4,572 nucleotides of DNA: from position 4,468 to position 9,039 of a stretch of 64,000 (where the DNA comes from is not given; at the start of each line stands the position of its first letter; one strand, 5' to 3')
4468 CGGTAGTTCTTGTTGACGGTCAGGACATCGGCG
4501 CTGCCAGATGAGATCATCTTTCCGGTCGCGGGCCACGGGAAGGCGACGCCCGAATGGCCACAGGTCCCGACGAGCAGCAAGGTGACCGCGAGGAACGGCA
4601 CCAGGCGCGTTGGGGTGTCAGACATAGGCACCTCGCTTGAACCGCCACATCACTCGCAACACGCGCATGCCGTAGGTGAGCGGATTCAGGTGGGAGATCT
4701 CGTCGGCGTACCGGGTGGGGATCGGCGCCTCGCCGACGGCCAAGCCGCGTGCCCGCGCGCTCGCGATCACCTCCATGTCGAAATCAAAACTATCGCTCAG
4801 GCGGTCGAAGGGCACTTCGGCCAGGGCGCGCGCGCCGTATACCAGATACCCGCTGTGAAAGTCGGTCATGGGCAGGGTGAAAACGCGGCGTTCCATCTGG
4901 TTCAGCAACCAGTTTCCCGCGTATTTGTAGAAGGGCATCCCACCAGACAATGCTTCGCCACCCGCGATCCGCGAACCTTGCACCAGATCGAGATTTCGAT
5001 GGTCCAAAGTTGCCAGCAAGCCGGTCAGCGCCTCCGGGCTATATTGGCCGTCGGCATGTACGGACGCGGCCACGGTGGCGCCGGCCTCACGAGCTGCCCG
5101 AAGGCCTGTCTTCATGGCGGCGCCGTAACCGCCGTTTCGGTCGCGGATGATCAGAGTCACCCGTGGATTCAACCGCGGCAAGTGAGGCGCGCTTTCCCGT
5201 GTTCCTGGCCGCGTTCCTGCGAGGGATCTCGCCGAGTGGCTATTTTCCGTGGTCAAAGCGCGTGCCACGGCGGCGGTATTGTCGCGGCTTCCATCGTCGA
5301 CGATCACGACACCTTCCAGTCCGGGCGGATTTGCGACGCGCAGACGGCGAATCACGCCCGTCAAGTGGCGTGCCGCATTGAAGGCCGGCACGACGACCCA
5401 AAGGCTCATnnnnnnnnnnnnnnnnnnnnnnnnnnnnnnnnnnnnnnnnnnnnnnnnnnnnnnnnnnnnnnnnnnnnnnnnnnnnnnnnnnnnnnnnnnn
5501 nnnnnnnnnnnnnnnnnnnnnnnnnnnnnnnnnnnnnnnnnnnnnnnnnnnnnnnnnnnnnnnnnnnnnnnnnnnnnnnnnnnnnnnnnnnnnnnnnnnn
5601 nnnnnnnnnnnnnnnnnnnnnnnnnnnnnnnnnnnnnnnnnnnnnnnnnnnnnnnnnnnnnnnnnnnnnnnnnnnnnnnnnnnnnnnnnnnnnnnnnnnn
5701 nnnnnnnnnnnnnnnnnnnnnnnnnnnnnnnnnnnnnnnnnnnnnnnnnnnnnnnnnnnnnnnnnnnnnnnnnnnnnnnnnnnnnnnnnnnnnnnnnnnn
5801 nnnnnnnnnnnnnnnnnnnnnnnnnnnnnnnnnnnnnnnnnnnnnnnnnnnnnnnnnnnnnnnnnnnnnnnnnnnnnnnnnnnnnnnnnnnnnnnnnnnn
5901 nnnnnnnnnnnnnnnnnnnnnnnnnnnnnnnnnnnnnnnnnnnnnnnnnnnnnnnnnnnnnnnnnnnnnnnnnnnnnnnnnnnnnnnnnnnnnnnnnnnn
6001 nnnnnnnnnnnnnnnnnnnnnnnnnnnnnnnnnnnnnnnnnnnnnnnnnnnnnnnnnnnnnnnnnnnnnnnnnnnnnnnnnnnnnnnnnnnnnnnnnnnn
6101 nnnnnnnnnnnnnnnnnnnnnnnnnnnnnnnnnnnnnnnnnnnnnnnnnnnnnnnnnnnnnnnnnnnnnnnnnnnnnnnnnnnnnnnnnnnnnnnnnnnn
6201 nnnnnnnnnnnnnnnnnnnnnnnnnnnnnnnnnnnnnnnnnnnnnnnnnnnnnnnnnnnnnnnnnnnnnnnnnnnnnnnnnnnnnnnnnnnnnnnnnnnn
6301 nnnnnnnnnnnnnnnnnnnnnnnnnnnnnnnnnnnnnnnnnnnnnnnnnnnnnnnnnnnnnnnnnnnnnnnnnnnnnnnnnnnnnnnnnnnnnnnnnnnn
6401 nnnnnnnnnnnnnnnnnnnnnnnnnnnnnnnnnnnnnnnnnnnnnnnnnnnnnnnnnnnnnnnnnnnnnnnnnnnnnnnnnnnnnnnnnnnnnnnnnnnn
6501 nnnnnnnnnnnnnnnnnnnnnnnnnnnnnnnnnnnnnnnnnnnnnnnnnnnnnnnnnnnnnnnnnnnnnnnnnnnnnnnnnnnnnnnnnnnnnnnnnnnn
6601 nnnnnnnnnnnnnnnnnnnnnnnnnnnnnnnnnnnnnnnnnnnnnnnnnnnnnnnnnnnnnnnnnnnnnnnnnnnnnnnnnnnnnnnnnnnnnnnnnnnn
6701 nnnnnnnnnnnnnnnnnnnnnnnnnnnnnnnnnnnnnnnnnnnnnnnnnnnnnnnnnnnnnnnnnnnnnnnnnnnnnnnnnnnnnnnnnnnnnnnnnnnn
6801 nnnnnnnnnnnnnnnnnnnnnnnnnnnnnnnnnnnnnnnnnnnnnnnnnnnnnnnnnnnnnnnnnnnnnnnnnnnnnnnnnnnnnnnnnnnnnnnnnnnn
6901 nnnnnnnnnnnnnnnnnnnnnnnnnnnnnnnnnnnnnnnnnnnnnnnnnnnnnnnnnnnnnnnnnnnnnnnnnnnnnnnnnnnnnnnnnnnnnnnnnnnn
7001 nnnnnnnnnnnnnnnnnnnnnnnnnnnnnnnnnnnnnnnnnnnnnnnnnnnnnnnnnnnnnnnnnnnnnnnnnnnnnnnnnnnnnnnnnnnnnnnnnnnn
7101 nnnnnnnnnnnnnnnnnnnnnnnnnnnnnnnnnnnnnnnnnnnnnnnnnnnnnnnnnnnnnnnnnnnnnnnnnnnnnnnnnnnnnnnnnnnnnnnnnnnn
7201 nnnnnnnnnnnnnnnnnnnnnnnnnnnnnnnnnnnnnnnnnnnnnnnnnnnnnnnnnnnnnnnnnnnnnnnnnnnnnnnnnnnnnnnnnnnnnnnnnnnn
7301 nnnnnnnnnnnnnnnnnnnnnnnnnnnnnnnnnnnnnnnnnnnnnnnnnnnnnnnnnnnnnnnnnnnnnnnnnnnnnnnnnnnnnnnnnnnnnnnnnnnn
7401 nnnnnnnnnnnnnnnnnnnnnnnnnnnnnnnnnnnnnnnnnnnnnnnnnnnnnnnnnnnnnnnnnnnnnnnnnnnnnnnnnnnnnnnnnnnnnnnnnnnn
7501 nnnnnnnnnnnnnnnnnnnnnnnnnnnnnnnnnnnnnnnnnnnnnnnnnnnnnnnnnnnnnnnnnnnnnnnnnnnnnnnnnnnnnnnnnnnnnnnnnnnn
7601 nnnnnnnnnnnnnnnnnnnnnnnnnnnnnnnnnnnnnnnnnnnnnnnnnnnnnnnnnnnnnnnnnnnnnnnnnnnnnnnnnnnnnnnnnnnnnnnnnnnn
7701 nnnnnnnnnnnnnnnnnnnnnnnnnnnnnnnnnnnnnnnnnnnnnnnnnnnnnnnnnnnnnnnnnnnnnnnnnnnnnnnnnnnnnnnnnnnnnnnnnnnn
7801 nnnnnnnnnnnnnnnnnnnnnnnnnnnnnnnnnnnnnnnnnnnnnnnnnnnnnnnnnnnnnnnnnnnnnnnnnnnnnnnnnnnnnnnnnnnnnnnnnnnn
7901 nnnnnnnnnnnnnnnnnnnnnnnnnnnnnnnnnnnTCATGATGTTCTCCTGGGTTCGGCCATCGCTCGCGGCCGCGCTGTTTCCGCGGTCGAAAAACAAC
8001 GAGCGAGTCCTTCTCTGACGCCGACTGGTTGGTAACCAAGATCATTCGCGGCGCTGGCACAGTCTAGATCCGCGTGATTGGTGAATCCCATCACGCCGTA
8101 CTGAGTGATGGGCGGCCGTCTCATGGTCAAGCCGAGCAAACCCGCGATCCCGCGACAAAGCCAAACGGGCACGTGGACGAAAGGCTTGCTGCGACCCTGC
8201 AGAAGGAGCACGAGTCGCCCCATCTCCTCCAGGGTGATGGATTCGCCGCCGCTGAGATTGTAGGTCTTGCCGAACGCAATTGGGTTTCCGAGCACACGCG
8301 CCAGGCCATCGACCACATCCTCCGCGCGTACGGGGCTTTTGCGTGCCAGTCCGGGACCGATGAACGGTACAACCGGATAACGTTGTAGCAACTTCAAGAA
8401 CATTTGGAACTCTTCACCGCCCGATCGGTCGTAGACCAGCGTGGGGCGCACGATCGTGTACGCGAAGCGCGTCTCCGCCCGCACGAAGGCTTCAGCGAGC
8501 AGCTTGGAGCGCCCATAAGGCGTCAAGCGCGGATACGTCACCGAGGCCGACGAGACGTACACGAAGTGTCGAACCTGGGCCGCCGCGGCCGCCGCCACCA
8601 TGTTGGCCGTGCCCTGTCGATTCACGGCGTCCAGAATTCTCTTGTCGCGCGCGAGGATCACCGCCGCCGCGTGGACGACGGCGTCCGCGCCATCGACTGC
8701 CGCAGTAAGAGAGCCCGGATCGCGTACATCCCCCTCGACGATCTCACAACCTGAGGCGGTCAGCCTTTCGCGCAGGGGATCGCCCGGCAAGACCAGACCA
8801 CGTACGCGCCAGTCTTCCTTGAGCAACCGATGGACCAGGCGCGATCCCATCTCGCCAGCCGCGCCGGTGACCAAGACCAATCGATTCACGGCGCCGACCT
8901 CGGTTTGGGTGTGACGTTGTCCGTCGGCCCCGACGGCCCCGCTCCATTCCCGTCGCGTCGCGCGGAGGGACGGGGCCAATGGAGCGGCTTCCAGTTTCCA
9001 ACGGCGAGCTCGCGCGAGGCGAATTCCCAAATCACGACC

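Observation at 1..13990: Eleven-gene envelope-glycan decoration locus fusing an Arn-like pentose-carrier module to a double AlgJ/AlgX plus MBOAT O-acetylation module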

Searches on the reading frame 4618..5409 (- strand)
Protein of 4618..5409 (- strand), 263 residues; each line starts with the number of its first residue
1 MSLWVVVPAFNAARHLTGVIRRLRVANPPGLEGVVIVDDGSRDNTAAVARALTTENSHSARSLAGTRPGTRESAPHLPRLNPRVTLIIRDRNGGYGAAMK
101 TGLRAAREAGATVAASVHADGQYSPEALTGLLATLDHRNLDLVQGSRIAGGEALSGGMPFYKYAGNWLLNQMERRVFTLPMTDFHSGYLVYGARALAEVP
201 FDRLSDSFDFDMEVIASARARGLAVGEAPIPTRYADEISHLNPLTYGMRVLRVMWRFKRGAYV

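Call 4: search_protein_families(library=pfam, proteins=[window:4618-5409:-], max_evalue=0.01)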
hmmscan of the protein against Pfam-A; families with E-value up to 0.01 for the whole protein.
window:4618-5409:- (263 aa): 2 families
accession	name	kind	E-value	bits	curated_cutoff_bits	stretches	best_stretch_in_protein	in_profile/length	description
PF00535.33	Glycos_transf_2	-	1.6e-20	74.1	23.3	1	5-196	2-164/168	Glycosyl transferase family 2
PF13641.12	Glyco_tranf_2_3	-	1.5e-05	25.6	27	1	4-83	4-84/230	Glycosyltransferase like family 2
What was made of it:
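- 4618..5409 (-): Small soluble GT2 of the polyprenyl-phosphate-sugar synthase type (263 aa, with a 25-aa insertion unique to this window). Pfam Glycos_transf_2 (call 4).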

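Call 8: search_protein_families(library=ncbifam, proteins=[window:4618-5409:-], max_evalue=0.001)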
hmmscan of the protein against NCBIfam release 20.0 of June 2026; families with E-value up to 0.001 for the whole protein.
window:4618-5409:- (263 aa): 11 families
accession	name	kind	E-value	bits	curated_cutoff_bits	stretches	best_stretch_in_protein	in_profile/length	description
NF058614.1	PPMAGASynPpgS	equivalog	1.2e-20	73.9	370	2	90-248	55-213/226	polyprenyl-phospho-N-acetylgalactosaminyl synthase PpgS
TIGR04182.1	glyco_TIGR04182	equivalog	4.4e-15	55.8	325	1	90-257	55-217/293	S-layer glycoprotein N-glycosyltransferase AglJ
NF041391.1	DPhHxTase_Halo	equivalog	2.1e-09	36.7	375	1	86-252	47-203/213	dolichyl-phosphate hexose transferase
TIGR04283.1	glyco_like_mftF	equivalog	3.3e-07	30.1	182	1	5-61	3-58/221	TIGR04283 family arsenosugar biosynthesis glycosyltransferase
TIGR03469.1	HpnB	hypoth_equivalog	3.6e-07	29.6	379.25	1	4-60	47-103/386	hopene-associated glycosyltransferase HpnB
NF007482.0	PRK10073.1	equivalog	2.8e-06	26.6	423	0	3-57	8-61/334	glycosyltransferase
TIGR03937.1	PgaC_IcaA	equivalog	3.6e-06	26.2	422.3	1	5-57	49-100/407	poly-beta-1,6-N-acetyl-D-glucosamine synthase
NF041875.1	EPS_EpsD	equivalog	6.7e-06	25.7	370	1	5-54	3-53/325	exopolysaccharide biosynthesis glycosyltransferase EpsD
TIGR03965.1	mycofact_glyco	equivalog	0.00011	21.2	280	0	4-51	77-125/467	mycofactocin biosynthesis glycosyltransferase MftF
NF010496.0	PRK13915.1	equivalog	0.00017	20.8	262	1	4-58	34-90/307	glucosyl-3-phosphoglycerate synthase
NF007986.1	PRK10714.1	equivalog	0.00056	19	529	0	4-58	9-66/316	undecaprenyl-phosphate 4-deoxy-4-formamido-L-arabinose transferase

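Call 46: search_solved_structures(query=window:4618-5409:-, max_evalue=0.001)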
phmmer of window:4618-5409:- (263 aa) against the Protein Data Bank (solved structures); distinct sequences matched with E-value up to 0.001: 0.
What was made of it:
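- Phmmer finds no solved structure for the single sequence (call 46).
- Tried and rejected: Phmmer with the single GT2 sequence found nothing (call 46).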

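Call 75: search_solved_structures(query=A3, max_evalue=0.01)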
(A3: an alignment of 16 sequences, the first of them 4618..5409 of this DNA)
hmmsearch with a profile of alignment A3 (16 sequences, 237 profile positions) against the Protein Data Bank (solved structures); distinct sequences matched with E-value up to 0.01: 34.
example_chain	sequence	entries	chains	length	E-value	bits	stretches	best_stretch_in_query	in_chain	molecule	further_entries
5mlz_A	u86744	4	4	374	1.1e-20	77.2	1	1-179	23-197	Dolichol monophosphate mannose synthase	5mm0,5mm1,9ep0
5eke_A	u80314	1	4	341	6.8e-16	61.6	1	2-122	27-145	Uncharacterized glycosyltransferase sll0501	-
5ekp_C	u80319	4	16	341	6.8e-16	61.6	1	2-122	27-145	Uncharacterized glycosyltransferase sll0501 | Glycosyltransferase sll0501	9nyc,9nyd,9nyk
9nye_A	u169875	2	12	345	7e-16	61.6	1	2-122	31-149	Glycosyltransferase sll0501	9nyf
9hwj_A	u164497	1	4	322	7.5e-16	61.5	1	2-174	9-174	Undecaprenyl-phosphate 4-deoxy-4-formamido-L-arabinose transferase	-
2z87_A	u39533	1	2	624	2.2e-15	59.9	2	3-103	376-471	Chondroitin synthase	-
2z86_A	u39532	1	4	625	2.2e-15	59.9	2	3-103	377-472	Chondroitin synthase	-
9bhc_C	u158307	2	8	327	5.2e-15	58.7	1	2-171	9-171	Undecaprenyl-phosphate 4-deoxy-4-formamido-L-arabinose transferase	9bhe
8vxh_A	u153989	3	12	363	6.7e-15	58.3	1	2-171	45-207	Undecaprenyl-phosphate 4-deoxy-4-formamido-L-arabinose transferase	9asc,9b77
3bcv_A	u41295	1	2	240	1.6e-09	40.7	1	2-84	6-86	Putative glycosyltransferase protein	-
8bz8_A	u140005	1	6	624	4.8e-09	39.2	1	1-124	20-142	Glycosyltransferase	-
8bz4_A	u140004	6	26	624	4.8e-09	39.2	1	1-124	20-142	Glycosyltransferase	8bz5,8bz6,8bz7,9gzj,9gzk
5tze_C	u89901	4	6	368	9.9e-09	38.1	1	1-118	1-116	Glycosyl transferase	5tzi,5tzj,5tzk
5tz8_A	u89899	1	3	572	1.8e-08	37.3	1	1-118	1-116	Glycosyl transferase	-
5hea_A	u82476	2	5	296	4.5e-08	36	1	3-84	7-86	Putative glycosyltransferase (GalT1)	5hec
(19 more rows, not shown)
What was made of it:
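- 4618..5409 (-): The family profile's top PDB hits are DPMS 5mlz (E 1e-20), GtrB and ArnC (call 75).
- On Polyprenyl-phosphate glycosyltransferases (GT2: DPMS, GtrB, ArnC, PpgS): The profile's top PDB hits are 5mlz DPMS, 5ekp GtrB and 9hwj/9bhc/8vxh ArnC (call 75).
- Closest known: Arn lipid A modification pathway. Same: It has a UDP-GlcA decarboxylase of the same SDR clade, a GT2 related to ArnC (call 75) and a GT-C transferase.
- The GT2 profile also hits ArnC (call 75). The family profile's five best distinct PDB hits are all polyprenyl-phosphate glycosyltransferases (call 75).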

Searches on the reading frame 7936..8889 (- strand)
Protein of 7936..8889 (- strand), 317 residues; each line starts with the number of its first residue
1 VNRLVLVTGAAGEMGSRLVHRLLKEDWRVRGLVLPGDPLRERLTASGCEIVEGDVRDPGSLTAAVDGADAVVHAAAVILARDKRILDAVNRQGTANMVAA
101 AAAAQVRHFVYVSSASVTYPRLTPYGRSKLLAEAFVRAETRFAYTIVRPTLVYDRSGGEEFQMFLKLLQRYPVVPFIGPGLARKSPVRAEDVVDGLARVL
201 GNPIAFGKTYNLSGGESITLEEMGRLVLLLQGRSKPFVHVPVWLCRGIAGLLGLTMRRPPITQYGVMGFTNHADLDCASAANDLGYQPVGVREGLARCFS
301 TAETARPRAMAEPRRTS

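Call 4: search_protein_families(library=pfam, proteins=[window:7936-8889:-], max_evalue=0.01)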
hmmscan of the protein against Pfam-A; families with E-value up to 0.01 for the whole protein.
window:7936-8889:- (317 aa): 9 families
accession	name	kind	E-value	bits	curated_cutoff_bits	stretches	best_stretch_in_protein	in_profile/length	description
PF13460.12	NAD_binding_10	-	3.9e-24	86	27.2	1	9-158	1-152/184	NAD(P)H-binding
PF01370.27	Epimerase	-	3.3e-23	82.8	20.9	1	5-212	1-239/240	NAD dependent epimerase/dehydratase family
PF01073.25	3Beta_HSD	-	1.6e-19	70.5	22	1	6-120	1-122/280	3-beta hydroxysteroid dehydrogenase/isomerase family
PF05368.20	NmrA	-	5.1e-17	62.8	27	1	2-149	2-150/298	NmrA-like family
PF04321.23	RmlD_sub_bind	-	5.8e-16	58.8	27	1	5-228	3-228/287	RmlD substrate binding domain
PF02719.21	Polysacc_synt_2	-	3e-11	43.5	20.2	1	5-141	1-154/293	Polysaccharide biosynthesis protein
PF07993.18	NAD_binding_4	-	3.8e-11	43.1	20.1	1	7-117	1-140/258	Male sterility protein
PF16363.11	GDP_Man_Dehyd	-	5.2e-08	33.2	27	1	6-117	1-132/332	GDP-mannose 4,6 dehydratase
PF00106.31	adh_short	-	0.00053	20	26.6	1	4-137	2-161/195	short chain dehydrogenase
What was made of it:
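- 7936..8889 (-): Cytoplasmic extended SDR (317 aa) of unknown specificity; a candidate auxiliary epimerase or reductase that sets the identity of the pentose. Pfam hits are NAD_binding_10 and Epimerase (call 4).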

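Call 8: search_protein_families(library=ncbifam, proteins=[window:7936-8889:-], max_evalue=0.001)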
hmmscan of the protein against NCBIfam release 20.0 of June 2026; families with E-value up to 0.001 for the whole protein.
window:7936-8889:- (317 aa): 21 families
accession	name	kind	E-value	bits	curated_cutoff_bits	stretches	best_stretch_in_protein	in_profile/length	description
TIGR03466.1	HpnA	hypoth_equivalog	4.9e-29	101.2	367.65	1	5-297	3-316/327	hopanoid-associated sugar epimerase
NF042422.1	oxyalk_red_OleD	equivalog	1.6e-18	67.2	580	1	5-298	3-324/329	2-alkyl-3-oxoalkanoate reductase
NF042423.1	oxyalk_red_Shew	equivalog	1.3e-17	63.9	580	1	4-119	10-123/331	2-alkyl-3-oxoalkanoate reductase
NF052578.1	StrlDmthSdmBMthl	equivalog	1e-15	58.3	600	1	5-115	3-114/328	sterol demethylase protein SdmB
TIGR04180.1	EDH_00030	hypoth_equivalog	5.6e-12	45.3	475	1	5-117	1-124/297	NAD-dependent 4,6-dehydratase LegB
NF004520.0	PRK05865.1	equivalog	6.1e-12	44.2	1509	1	5-157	3-133/854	sugar epimerase family protein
TIGR01214.1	rmlD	equivalog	8.9e-12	44.7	224.05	1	5-201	2-198/285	dTDP-4-dehydrorhamnose reductase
NF005539.0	PRK07201.1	equivalog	4.8e-11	42.1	549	1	6-224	4-259/657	SDR family oxidoreductase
TIGR01746.1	Thioester-redct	subfamily_domain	1.2e-10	41.2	213.35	1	68-152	89-195/371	thioester reductase domain-containing protein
TIGR03589.1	PseB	equivalog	2.1e-10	40.1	407.75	1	2-138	4-149/324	UDP-N-acetylglucosamine 4,6-dehydratase (inverting)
TIGR04130.1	FnlA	equivalog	3.4e-09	36.1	730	1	2-141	4-150/337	UDP-N-acetylglucosamine 4,6-dehydratase/5-epimerase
NF041293.1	G6PDh_Azf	equivalog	3.8e-09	36.3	400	1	1-116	1-117/252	NAD-dependent glucose-6-phosphate dehydrogenase Azf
NF058621.1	DiazavRedAvaA7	equivalog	1.9e-08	34.3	400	1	5-123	3-123/304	3-diazoavenalumate denitrifying reductase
NF050030.1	thlkprotThyD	equivalog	2.6e-07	30.1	400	1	5-119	3-126/305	thylakoid membrane protein ThyD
TIGR01179.1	galE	equivalog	4.8e-07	28.9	262.3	1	5-137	2-157/332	UDP-glucose 4-epimerase GalE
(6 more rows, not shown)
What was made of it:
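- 7936..8889 (-): The best NCBIfam hit is HpnA-like at 101 bits, below cutoff (call 8).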

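Call 47: search_solved_structures(query=window:7936-8889:-, max_evalue=0.000001)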
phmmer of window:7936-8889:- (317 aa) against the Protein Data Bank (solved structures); distinct sequences matched with E-value up to 0.000001: 35.
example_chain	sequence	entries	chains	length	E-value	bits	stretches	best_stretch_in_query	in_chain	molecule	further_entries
9g83_P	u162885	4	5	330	1.5e-19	73.8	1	3-254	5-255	NAD-dependent epimerase/dehydratase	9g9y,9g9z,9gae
8rdg_A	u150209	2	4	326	3.5e-14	56.2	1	5-227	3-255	SDR family NAD(P)-dependent oxidoreductase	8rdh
8rdi_A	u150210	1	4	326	1.1e-13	54.5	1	5-227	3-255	SDR family NAD(P)-dependent oxidoreductase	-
3wj7_A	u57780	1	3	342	1.5e-12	50.8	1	1-117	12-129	Putative oxidoreductase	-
4id9_A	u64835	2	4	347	2.4e-12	50.2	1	3-124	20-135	SHORT-CHAIN DEHYDROGENASE/REDUCTASE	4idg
5f5l_A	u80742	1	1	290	2.8e-12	49.9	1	2-204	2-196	Monooxygenase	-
5l3z_A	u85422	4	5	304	4.6e-12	49.2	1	4-246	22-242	polyketide ketoreductase SimC7 | SimC7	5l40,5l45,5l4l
5f5n_A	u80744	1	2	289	4.7e-12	49.2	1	2-204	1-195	Monooxygenase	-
10ke_A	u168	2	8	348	1.7e-10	44.1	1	6-119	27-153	Capsular polysaccharide biosynthesis protein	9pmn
4r1s_A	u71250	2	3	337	6.2e-10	42.3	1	3-119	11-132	cinnamoyl CoA reductase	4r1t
8vr2_A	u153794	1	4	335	2.3e-09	40.4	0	4-118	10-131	NAD-dependent epimerase/dehydratase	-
6wj9_A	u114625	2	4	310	8.2e-09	38.6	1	5-117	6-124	NAD-dependent epimerase/dehydratase family protein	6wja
2vrb_A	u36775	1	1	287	9.5e-09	38.4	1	5-242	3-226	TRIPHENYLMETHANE REDUCTASE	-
2jl1_A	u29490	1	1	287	9.5e-09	38.4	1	5-243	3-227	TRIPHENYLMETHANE REDUCTASE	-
6wjb_A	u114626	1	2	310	2.2e-08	37.2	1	5-117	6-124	NAD-dependent epimerase/dehydratase family protein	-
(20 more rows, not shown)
